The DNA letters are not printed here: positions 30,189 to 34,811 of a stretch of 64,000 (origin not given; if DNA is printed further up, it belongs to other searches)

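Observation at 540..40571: Exceptional density of radical SAM domains in this window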

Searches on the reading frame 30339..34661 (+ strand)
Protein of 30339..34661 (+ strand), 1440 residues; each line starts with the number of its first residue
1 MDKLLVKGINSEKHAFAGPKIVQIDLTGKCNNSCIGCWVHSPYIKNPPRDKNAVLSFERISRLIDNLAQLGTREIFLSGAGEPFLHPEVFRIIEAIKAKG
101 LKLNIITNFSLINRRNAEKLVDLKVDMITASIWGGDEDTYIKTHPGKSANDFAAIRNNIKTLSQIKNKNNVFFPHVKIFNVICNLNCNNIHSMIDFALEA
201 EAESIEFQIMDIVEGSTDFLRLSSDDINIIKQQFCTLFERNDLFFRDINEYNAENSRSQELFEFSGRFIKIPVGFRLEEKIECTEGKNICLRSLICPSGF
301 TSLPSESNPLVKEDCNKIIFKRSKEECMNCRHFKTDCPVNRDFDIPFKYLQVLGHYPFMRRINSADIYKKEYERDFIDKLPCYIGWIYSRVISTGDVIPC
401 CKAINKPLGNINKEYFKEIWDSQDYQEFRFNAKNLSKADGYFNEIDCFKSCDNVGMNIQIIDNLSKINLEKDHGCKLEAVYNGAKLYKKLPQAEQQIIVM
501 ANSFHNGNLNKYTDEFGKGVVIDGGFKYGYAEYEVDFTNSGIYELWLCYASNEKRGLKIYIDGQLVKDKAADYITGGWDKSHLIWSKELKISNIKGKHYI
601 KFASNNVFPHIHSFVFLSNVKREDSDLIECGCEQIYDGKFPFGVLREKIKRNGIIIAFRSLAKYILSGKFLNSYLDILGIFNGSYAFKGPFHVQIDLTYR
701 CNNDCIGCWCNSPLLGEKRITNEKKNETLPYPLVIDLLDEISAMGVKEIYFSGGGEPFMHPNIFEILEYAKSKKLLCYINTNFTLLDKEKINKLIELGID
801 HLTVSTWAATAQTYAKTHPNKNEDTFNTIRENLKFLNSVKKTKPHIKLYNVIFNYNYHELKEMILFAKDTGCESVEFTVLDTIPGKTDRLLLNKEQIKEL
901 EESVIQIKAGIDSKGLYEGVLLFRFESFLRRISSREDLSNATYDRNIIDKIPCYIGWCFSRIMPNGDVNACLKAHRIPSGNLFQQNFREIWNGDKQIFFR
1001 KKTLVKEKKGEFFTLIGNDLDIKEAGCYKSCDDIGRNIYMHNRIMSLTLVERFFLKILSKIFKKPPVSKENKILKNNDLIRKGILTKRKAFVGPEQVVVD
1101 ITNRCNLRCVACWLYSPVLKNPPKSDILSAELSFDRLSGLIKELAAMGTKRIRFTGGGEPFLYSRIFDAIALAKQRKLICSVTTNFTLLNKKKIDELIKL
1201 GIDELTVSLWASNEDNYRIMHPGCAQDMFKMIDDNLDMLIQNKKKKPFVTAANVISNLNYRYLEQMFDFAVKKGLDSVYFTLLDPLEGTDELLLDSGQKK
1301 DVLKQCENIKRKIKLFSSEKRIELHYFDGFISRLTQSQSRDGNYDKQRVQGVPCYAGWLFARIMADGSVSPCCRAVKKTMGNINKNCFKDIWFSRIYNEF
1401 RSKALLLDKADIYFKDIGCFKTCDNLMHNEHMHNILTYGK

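Call 3: search_protein_families(library=pfam, proteins=[window:30339-34661:+], max_evalue=0.01)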
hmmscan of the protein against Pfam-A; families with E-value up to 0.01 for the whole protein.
window:30339-34661:+ (1440 aa): 2 families
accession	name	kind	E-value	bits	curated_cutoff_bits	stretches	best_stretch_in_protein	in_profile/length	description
PF04055.27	Radical_SAM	-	1.6e-53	181.7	29.5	3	1101-1270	3-166/166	Radical SAM superfamily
PF13186.11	SPASM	-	1.3e-29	102.7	21.5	3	382-433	1-53/67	Iron-sulfur cluster-binding domain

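Call 8: search_protein_families(library=ncbifam, proteins=[window:30339-34661:+], max_evalue=0.001)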
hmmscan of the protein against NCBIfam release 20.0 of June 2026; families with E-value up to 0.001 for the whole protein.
window:30339-34661:+ (1440 aa): 55 families (the best 25 are shown)
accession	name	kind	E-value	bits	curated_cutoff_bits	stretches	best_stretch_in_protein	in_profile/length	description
TIGR04317.1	W_rSAM_matur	equivalog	1.9e-95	319.9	380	3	1096-1403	5-301/349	tungsten cofactor oxidoreductase radical SAM maturase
TIGR04545.1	rSAM_ahbD_hemeb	equivalog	1.9e-59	201.8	500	3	1099-1409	4-304/339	heme b synthase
TIGR04055.1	rSAM_NirJ2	equivalog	8.2e-55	186.6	500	3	697-1003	6-284/326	putative heme d1 biosynthesis radical SAM protein NirJ2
TIGR02109.1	PQQ_syn_pqqE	equivalog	1.3e-49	169.1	381.35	3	688-996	4-285/358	pyrroloquinoline quinone biosynthesis protein PqqE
TIGR02666.1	moaA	equivalog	3.2e-49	167.7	284.05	3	1099-1310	14-220/336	GTP 3',8-cyclase MoaA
TIGR04054.1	rSAM_NirJ1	equivalog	3.1e-48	164.3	650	3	1096-1394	37-329/387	putative heme d1 biosynthesis radical SAM protein NirJ1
NF033640.1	N_Twi_rSAM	subfamily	1.6e-46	159.2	170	4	688-906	108-335/398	twitch domain-containing radical SAM protein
TIGR02668.1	moaA_archaeal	equivalog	5.2e-46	157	325.25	3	1097-1274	12-177/303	GTP 3',8-cyclase MoaA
NF045574.1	sacti_mat_StsB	exception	1.3e-45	156.1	625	3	697-876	102-265/466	StsB family radical SAM/SPASM domain sactipeptide maturase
TIGR04251.1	SCM_rSAM_ScmF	equivalog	1.6e-44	152.8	400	3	24-211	8-183/353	SynChlorMet cassette radical SAM/SPASM protein ScmF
NF001199.0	PRK00164.2-1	equivalog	2.7e-42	145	231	3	1099-1274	16-179/308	GTP 3',8-cyclase MoaA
TIGR04051.1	rSAM_NirJ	equivalog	4.2e-42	144.4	515.45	3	695-874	6-170/354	heme d1 biosynthesis radical SAM protein NirJ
TIGR04311.1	rSAM_Geo_metal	subfamily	2.5e-41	142.1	400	3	1094-1286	2-190/423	radical SAM/SPASM family putative metalloenzyme maturase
NF050035.1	rSAM_WgK_link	exception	5.4e-39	134.2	650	3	1088-1219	2-126/367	radical SAM/SPASM peptide maturase WgkB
NF038283.1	viperin_w_prok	equivalog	1.1e-38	133.1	180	3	22-242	4-214/281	viperin family antiviral radical SAM protein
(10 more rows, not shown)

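Call 12: find_homologous_proteins(query=window:30339-34658:+, max_evalue=1e-10)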
Query window:30339-34658:+ (1440 aa): 97 proteins with E <= 1e-10 among 5866 candidates.
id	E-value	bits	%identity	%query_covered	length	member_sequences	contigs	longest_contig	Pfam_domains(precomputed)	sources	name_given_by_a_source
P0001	0.0e+0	3356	100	100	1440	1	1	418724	PF13186.12,PF04055.28,PF13353.12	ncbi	-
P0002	0.0e+0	1914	59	100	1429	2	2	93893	PF13186.12,PF04055.28,PF13353.12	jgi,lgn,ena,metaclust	metaclust:\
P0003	0.0e+0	1896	58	100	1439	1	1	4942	PF13186.12,PF04055.28,PF13353.12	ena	-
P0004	0.0e+0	1867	57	100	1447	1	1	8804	PF13186.12,PF04055.28,PF13353.12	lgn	-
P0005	0.0e+0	1856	56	100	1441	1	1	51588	PF13186.12,PF04055.28,PF13353.12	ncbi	-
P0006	0.0e+0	1852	57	100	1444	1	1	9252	PF13186.12,PF04055.28,PF13353.12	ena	-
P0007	0.0e+0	1844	55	100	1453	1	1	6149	PF13186.12,PF04055.28,PF13353.12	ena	-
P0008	0.0e+0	1835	54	100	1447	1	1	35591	PF00702.33,PF13186.12,PF04055.28,PF13353.12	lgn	-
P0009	0.0e+0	1831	55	100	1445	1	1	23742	PF13186.12,PF04055.28,PF13353.12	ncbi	-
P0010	0.0e+0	1825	55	99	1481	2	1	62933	PF13186.12,PF04055.28,PF13353.12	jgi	jgi:MoaA/NifB/PqqE/SkfB family radical SAM enzyme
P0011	0.0e+0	1820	55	99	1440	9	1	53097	PF13186.12,PF04055.28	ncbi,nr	ncbi:MAG: radical SAM protein [Candidatus Omnitrophica bacterium]|nr:radical SAM protein [Candidatus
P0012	0.0e+0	1819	56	100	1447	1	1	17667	PF13186.12,PF04055.28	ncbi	-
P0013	0.0e+0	1808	55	99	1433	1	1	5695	PF13186.12,PF04055.28,PF13353.12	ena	-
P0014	0.0e+0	1785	54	100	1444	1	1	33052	PF13186.12,PF04055.28,PF13353.12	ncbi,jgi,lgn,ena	ncbi:MAG: radical SAM protein [Candidatus Omnitrophota bacterium]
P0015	0.0e+0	1785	54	100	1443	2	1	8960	PF13186.12,PF04055.28,PF13353.12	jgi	-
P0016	0.0e+0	1781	54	100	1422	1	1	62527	PF13186.12,PF04055.28,PF13353.12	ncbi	-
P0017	0.0e+0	1758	53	99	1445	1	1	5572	PF13186.12,PF04055.28,PF13353.12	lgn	-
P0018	0.0e+0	1751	53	100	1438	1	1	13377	PF13186.12,PF04055.28,PF13353.12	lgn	-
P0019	0.0e+0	1749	53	100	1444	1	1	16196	PF13186.12,PF04055.28,PF13353.12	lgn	-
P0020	0.0e+0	1719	52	100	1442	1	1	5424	PF13186.12,PF04055.28,PF13353.12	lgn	-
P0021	0.0e+0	1712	53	100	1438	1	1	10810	PF13186.12,PF04055.28,PF13353.12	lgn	-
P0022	0.0e+0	1703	51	100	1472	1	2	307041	PF13186.12,PF04055.28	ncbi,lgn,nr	ncbi:MAG: Antilisterial bacteriocin subtilosin biosynthesis protein AlbA [Candidatus Omnitrophica ba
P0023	0.0e+0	1688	53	100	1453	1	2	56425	PF13186.12,PF04055.28,PF13353.12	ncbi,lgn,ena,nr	ncbi:MAG: radical SAM protein [Candidatus Omnitrophica bacterium]|nr:radical SAM protein [Candidatus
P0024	0.0e+0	1688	53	100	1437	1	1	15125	PF13186.12,PF04055.28,PF13353.12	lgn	-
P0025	0.0e+0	1677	52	100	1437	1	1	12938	PF13186.12,PF04055.28,PF13353.12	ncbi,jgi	jgi:MoaA/NifB/PqqE/SkfB family radical SAM enzyme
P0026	0.0e+0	1675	52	100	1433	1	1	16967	PF13186.12,PF04055.28,PF13353.12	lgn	-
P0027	0.0e+0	1675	50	100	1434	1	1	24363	PF13186.12,PF04055.28,PF13353.12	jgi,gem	-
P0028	0.0e+0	1674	52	100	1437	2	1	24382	PF13186.12,PF04055.28,PF13353.12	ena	-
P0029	0.0e+0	1671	52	99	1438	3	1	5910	PF13186.12,PF04055.28,PF13353.12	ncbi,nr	ncbi:MAG: radical SAM protein [Candidatus Omnitrophica bacterium]|nr:radical SAM protein [Candidatus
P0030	0.0e+0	1664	53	99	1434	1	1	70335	PF13186.12,PF04055.28,PF13353.12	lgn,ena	-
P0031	0.0e+0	1644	51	99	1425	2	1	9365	PF13186.12,PF04055.28,PF13353.12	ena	-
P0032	0.0e+0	1611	51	99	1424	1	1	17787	PF13186.12,PF04055.28,PF13353.12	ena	-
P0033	0.0e+0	1611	50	99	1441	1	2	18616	PF13186.12,PF04055.28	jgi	-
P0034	0.0e+0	1559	56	59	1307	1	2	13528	PF13186.12,PF04055.28,PF13353.12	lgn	-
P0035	0.0e+0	1557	49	100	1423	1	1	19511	PF13186.12,PF04055.28,PF13353.12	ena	-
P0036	0.0e+0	1525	48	100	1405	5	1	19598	PF13186.12,PF04055.28,PF13353.12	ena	-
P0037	0.0e+0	1521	49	100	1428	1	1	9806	PF13186.12,PF04055.28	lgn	-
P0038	0.0e+0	1431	47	99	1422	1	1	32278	PF13186.12,PF04055.28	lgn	-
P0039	0.0e+0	1426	46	100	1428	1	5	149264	PF13186.12,PF04055.28,PF13353.12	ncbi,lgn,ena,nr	ncbi:MAG: radical SAM protein [Candidatus Omnitrophica bacterium]|nr:radical SAM protein [Candidatus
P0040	0.0e+0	1418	47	99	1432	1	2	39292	PF13186.12,PF04055.28,PF13353.12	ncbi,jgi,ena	-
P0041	0.0e+0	1417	46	100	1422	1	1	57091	PF13186.12,PF04055.28,PF13353.12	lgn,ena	-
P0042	0.0e+0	1404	47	100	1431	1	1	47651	PF13186.12,PF04055.28,PF13353.12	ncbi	-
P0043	0.0e+0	1404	46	100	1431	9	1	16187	PF13186.12,PF04055.28,PF13353.12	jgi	-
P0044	0.0e+0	1401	47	99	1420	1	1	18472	PF13186.12,PF04055.28,PF13353.12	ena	-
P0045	0.0e+0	1391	46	100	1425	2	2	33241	PF13186.12,PF04055.28,PF13353.12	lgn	-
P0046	0.0e+0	1391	46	100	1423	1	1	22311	PF13186.12,PF04055.28,PF13353.12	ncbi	-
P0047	0.0e+0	1389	45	100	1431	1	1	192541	PF13186.12,PF04055.28,PF13353.12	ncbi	ncbi:MAG: radical SAM protein [Candidatus Omnitrophota bacterium]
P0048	0.0e+0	1381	46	99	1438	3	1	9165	PF13186.12,PF04055.28,PF13353.12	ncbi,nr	ncbi:MAG: radical SAM protein [Candidatus Omnitrophica bacterium]|nr:radical SAM protein [Candidatus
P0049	0.0e+0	1380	47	100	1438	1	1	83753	PF13186.12,PF04055.28,PF13353.12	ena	-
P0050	0.0e+0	1372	45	100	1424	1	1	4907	PF13186.12,PF04055.28,PF13353.12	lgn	-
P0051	0.0e+0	1372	46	99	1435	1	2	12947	PF13186.12,PF04055.28,PF13353.12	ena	-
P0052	0.0e+0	1364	55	55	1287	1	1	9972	PF13186.12,PF04055.28,PF13353.12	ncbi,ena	-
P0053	0.0e+0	1360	44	99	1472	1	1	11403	PF13186.12,PF04055.28,PF13353.12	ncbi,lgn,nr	ncbi:MAG: radical SAM protein [Candidatus Omnitrophica bacterium]|nr:radical SAM protein [Candidatus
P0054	0.0e+0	1358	45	100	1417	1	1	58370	PF13186.12,PF04055.28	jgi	-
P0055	0.0e+0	1357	45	100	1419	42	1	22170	PF13186.12,PF04055.28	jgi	jgi:MoaA/NifB/PqqE/SkfB family radical SAM enzyme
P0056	0.0e+0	1349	45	99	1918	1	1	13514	PF13186.12,PF04055.28,PF13353.12,PF02310.25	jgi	jgi:MoaA/NifB/PqqE/SkfB family radical SAM enzyme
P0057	0.0e+0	1347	45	100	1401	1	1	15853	PF13186.12,PF04055.28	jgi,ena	-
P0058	0.0e+0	1337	45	99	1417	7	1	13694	PF13186.12,PF04055.28,PF13353.12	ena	-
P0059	0.0e+0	1326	55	74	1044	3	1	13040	PF13186.12,PF04055.28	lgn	-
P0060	0.0e+0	1302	45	99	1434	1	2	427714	PF13186.12,PF04055.28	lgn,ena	-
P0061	0.0e+0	1297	51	55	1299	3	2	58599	PF13186.12,PF04055.28,PF13353.12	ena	-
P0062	0.0e+0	1286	52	56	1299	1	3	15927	PF13186.12,PF04055.28,PF13353.12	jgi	-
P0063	0.0e+0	1284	53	53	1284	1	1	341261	PF13186.12,PF04055.28,PF13353.12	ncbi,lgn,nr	ncbi:MAG: radical SAM protein [Candidatus Omnitrophica bacterium]|nr:radical SAM protein [Candidatus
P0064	0.0e+0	1282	52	55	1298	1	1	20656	PF13186.12,PF04055.28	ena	-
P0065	0.0e+0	1279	51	55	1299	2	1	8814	PF13186.12,PF04055.28,PF13353.12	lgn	-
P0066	0.0e+0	1277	52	55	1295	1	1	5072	PF13186.12,PF04055.28,PF13353.12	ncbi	-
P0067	0.0e+0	1266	51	55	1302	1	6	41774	PF13186.12,PF04055.28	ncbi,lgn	-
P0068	0.0e+0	1260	43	100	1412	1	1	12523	PF13186.12,PF04055.28,PF13353.12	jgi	jgi:MoaA/NifB/PqqE/SkfB family radical SAM enzyme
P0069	0.0e+0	1253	51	55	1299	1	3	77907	PF13186.12,PF04055.28,PF13353.12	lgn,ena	-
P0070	0.0e+0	1219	53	71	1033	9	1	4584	PF13186.12,PF04055.28,PF13353.12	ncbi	ncbi:MAG: radical SAM protein, partial [Candidatus Omnitrophota bacterium]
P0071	0.0e+0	1193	58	62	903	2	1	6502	PF13186.12,PF04055.28,PF13353.12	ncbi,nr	ncbi:MAG: radical SAM protein, partial [Candidatus Omnitrophica bacterium]|nr:radical SAM protein [C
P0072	0.0e+0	1072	59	55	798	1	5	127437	PF13186.12,PF04055.28,PF13353.12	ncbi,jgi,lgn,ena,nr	ncbi:MAG TPA: radical SAM protein [Candidatus Omnitrophota bacterium]|nr:radical SAM protein [Candid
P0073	0.0e+0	1050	55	39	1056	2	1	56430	PF13186.12,PF04055.28,PF13353.12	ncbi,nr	ncbi:MAG: radical SAM protein, partial [Candidatus Omnitrophica bacterium]|nr:radical SAM protein [C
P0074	5.0e-258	877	49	57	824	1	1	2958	PF13186.12,PF04055.28,PF13353.12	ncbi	ncbi:MAG: radical SAM protein, partial [Candidatus Omnitrophota bacterium]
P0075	1.1e-242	827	44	66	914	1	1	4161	PF13186.12,PF04055.28,PF13353.12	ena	-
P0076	5.9e-140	486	50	32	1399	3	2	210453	PF13186.12,PF04055.28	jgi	-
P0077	1.7e-138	481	51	30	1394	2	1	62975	PF13186.12,PF04055.28,PF02310.25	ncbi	-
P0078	1.3e-135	472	53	29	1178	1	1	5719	PF13186.12,PF04055.28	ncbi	-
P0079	6.6e-134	466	48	29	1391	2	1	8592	PF13186.12,PF04055.28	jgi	-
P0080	1.1e-129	452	52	29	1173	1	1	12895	PF13186.12,PF04055.28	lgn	-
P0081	2.1e-129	451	52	28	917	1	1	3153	PF13186.12,PF04055.28,PF02310.25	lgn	-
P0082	3.6e-102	361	39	32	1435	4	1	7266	PF13186.12,PF04055.28,PF13353.12,PF02310.25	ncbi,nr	ncbi:radical SAM protein [bacterium]|nr:radical SAM protein [bacterium]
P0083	1.6e-100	355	35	34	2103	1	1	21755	PF13186.12,PF04055.28,PF13353.12,PF02310.25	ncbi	-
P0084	1.4e-98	349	38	32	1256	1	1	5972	PF13186.12,PF04055.28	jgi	-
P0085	3.4e-98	348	40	32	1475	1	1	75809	PF13186.12,PF04055.28,PF02310.25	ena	-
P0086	7.3e-98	347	38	32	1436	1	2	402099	PF13186.12,PF04055.28,PF13353.12,PF02310.25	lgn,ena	-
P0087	3.6e-97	344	38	32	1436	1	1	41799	PF13186.12,PF04055.28,PF02310.25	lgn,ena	-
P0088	4.1e-96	341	38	32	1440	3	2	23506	PF13186.12,PF04055.28,PF02310.25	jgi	-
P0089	7.0e-96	340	36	33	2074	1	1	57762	PF13186.12,PF04055.28,PF13353.12,PF02310.25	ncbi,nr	ncbi:MAG: radical SAM protein [Candidatus Wallbacteria bacterium]|nr:radical SAM protein [Candidatus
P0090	2.5e-95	338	41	31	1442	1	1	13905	PF13186.12,PF04055.28,PF13353.12,PF02310.25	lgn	-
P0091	5.1e-94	334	36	32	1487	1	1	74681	PF13186.12,PF04055.28,PF13353.12,PF02310.25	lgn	-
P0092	1.3e-91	326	36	32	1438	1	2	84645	PF13186.12,PF04055.28,PF13353.12,PF02310.25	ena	-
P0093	9.5e-91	323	34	32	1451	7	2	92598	PF13186.12,PF04055.28,PF02310.25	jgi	-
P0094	7.9e-90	320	37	32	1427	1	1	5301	PF13186.12,PF04055.28,PF02310.25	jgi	jgi:radical SAM superfamily enzyme YgiQ (UPF0313 family)/MoaA/NifB/PqqE/SkfB family radical SAM enzy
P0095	3.4e-85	305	44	24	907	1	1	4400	PF13186.12,PF04055.28,PF13353.12,PF02310.25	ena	-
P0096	7.3e-82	294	39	27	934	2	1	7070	PF13186.12,PF04055.28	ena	-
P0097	1.7e-77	279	40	24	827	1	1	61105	PF13186.12,PF04055.28,PF02310.25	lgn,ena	-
